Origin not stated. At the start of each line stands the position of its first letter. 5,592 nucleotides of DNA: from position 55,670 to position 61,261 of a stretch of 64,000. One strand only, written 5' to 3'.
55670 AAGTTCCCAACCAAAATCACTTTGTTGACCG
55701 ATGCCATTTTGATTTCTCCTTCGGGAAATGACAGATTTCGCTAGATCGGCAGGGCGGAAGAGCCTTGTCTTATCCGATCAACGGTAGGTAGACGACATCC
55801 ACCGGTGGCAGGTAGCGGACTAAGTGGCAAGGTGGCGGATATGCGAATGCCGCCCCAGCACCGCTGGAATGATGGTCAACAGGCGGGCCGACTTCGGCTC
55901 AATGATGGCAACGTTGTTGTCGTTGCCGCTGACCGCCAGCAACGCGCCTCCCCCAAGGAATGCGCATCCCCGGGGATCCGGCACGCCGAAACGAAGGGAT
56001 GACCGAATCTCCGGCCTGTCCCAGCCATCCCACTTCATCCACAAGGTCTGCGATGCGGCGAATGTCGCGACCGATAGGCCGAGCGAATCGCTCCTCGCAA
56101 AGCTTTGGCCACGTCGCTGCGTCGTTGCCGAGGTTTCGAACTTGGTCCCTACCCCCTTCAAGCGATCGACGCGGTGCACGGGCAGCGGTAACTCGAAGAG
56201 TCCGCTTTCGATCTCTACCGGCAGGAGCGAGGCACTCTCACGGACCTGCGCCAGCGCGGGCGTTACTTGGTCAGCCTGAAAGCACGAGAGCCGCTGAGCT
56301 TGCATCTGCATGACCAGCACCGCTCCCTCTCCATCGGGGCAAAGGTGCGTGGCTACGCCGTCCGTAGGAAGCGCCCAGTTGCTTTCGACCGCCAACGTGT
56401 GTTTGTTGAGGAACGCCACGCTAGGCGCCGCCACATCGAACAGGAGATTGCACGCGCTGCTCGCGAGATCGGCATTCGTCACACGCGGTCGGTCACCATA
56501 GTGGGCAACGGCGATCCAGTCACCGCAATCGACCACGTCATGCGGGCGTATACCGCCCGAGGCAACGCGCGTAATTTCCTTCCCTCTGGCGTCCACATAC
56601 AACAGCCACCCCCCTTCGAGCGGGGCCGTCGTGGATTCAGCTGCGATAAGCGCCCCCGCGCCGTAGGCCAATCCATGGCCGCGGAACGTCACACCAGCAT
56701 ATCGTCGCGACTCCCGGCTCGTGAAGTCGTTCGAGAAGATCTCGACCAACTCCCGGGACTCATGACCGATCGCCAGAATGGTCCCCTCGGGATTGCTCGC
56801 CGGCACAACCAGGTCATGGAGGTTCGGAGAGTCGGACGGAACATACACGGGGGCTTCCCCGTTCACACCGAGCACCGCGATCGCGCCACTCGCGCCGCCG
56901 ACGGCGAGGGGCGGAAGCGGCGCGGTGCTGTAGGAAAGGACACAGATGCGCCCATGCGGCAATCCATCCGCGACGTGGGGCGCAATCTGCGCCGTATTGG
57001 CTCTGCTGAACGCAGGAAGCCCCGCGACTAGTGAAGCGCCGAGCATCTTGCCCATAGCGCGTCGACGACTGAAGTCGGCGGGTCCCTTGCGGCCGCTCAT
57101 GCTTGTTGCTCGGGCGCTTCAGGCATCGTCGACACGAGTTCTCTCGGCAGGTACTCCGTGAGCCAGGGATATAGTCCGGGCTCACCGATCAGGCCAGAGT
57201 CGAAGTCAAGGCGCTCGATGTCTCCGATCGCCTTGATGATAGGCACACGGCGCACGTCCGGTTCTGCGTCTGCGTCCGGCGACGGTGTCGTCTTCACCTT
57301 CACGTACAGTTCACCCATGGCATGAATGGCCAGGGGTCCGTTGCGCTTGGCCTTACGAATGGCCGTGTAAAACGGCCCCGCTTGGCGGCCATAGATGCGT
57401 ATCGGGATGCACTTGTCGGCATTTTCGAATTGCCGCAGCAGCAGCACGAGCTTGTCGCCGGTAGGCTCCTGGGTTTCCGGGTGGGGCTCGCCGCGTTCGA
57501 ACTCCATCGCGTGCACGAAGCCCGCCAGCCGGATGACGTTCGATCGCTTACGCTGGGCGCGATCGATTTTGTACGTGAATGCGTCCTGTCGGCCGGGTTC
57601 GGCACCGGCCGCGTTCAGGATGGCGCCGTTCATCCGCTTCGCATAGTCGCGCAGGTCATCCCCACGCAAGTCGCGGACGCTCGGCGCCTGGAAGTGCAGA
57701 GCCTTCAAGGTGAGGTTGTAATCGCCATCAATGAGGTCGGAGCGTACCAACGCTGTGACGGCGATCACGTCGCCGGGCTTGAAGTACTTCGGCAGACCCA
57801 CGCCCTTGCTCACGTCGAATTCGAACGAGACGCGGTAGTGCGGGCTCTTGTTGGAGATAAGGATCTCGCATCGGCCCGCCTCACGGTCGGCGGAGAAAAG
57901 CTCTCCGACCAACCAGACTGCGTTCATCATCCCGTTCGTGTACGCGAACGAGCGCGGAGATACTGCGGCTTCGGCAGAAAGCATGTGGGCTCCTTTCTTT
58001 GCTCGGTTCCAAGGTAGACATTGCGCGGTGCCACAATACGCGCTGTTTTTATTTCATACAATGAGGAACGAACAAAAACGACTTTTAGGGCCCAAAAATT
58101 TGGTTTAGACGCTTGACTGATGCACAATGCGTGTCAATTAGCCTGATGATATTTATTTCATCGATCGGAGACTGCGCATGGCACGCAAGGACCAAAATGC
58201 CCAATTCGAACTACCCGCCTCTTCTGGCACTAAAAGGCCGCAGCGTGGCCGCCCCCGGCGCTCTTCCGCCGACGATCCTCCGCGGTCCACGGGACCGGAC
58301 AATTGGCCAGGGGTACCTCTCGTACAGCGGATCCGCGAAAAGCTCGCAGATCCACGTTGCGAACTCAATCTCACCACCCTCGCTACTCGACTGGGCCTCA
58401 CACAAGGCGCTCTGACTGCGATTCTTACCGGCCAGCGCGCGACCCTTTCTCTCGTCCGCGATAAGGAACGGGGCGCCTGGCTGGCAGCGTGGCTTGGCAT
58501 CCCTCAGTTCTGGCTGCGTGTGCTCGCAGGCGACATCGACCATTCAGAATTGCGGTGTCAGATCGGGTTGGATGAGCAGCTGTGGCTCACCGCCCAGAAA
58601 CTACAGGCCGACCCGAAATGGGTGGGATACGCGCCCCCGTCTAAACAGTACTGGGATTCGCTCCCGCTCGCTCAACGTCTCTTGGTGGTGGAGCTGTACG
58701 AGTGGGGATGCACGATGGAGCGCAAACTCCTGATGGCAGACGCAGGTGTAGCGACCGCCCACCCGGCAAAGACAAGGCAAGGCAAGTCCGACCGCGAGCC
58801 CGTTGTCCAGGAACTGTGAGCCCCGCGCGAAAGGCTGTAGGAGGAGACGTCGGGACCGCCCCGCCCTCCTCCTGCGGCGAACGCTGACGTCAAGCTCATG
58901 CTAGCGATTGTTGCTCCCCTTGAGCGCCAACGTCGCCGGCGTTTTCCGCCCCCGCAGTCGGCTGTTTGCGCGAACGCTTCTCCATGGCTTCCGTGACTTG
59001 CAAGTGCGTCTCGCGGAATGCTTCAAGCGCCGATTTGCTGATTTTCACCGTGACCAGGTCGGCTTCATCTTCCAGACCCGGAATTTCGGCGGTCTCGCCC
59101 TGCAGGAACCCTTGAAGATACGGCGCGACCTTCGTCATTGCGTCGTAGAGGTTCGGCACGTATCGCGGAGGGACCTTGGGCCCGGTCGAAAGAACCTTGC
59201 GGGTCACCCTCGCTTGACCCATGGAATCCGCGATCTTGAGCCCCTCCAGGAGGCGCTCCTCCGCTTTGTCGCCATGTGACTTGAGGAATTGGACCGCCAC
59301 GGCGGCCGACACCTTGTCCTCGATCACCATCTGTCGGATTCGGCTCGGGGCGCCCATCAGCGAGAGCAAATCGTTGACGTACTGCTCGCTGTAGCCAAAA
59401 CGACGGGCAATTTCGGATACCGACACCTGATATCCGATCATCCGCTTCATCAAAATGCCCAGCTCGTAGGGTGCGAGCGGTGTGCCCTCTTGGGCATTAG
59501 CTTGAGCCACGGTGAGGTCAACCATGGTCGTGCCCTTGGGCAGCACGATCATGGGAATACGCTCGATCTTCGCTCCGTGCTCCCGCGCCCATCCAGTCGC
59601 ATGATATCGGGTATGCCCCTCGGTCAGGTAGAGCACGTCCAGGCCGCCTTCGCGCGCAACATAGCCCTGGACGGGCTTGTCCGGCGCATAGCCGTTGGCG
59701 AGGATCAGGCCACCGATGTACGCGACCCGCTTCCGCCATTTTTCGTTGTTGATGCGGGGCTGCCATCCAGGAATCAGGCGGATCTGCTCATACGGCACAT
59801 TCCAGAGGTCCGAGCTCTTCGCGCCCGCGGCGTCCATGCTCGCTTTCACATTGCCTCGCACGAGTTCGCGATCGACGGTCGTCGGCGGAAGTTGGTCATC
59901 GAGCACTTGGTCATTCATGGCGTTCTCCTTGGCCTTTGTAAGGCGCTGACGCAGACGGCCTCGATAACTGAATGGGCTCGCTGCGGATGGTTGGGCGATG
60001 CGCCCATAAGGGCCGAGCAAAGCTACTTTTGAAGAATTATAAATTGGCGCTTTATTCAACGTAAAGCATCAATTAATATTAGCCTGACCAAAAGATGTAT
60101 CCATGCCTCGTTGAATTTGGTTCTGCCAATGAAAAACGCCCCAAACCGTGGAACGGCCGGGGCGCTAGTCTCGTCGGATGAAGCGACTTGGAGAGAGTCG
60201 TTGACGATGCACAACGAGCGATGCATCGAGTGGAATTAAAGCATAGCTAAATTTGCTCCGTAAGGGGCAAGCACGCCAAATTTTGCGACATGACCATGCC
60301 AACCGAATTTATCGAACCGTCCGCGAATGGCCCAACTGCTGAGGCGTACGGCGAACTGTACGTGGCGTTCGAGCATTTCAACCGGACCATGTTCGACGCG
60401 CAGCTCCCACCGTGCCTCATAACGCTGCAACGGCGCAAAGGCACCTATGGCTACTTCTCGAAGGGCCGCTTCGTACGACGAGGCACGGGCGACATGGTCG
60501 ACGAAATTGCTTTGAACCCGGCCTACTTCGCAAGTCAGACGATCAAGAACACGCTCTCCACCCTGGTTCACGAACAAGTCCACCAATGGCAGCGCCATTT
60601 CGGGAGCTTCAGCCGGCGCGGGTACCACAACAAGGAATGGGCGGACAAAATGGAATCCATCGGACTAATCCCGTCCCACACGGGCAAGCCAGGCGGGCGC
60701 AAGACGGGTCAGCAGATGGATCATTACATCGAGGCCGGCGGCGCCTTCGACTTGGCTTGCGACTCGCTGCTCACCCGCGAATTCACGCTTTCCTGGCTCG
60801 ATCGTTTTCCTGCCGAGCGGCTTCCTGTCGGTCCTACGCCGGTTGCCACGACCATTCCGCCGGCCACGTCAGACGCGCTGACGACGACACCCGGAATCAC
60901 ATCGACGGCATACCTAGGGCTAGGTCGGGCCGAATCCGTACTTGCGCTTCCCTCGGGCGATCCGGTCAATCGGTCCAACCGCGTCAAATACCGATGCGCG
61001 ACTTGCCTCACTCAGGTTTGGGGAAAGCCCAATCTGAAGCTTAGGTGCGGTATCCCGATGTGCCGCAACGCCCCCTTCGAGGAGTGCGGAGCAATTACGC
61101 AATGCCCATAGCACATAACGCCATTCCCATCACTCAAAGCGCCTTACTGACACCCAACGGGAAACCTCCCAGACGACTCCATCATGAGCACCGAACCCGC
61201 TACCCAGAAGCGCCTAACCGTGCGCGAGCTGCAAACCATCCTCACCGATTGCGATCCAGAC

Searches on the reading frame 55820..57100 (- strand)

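Call 27: search_protein_families(library=pfam, proteins=[window:55820-57100:-], max_evalue=0.001)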
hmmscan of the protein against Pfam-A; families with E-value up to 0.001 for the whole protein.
window:55820-57100:- (426 aa): 1 family
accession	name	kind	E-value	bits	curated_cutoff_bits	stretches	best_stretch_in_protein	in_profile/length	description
PF07433.17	DUF1513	-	8e-05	22.3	27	1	137-268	50-184/304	Protein of unknown function (DUF1513)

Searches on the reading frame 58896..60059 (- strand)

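Call 27: search_protein_families(library=pfam, proteins=[window:58896-60059:-], max_evalue=0.001)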
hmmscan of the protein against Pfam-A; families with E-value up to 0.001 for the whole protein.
window:58896-60059:- (387 aa): 1 family
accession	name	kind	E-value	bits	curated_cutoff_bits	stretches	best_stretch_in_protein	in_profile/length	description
PF17762.8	HTH_ParB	-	3.4e-05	24.3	22.6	1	207-271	16-80/102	ParB HTH domain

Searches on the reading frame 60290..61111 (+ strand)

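Call 27: search_protein_families(library=pfam, proteins=[window:60290-61111:+], max_evalue=0.001)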
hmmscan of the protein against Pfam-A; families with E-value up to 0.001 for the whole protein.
window:60290-61111:+ (273 aa): 1 family
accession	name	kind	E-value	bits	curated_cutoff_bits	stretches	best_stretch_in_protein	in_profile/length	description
PF10263.15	SprT-like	-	3.1e-09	37.1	25.6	1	26-125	4-96/108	SprT-like family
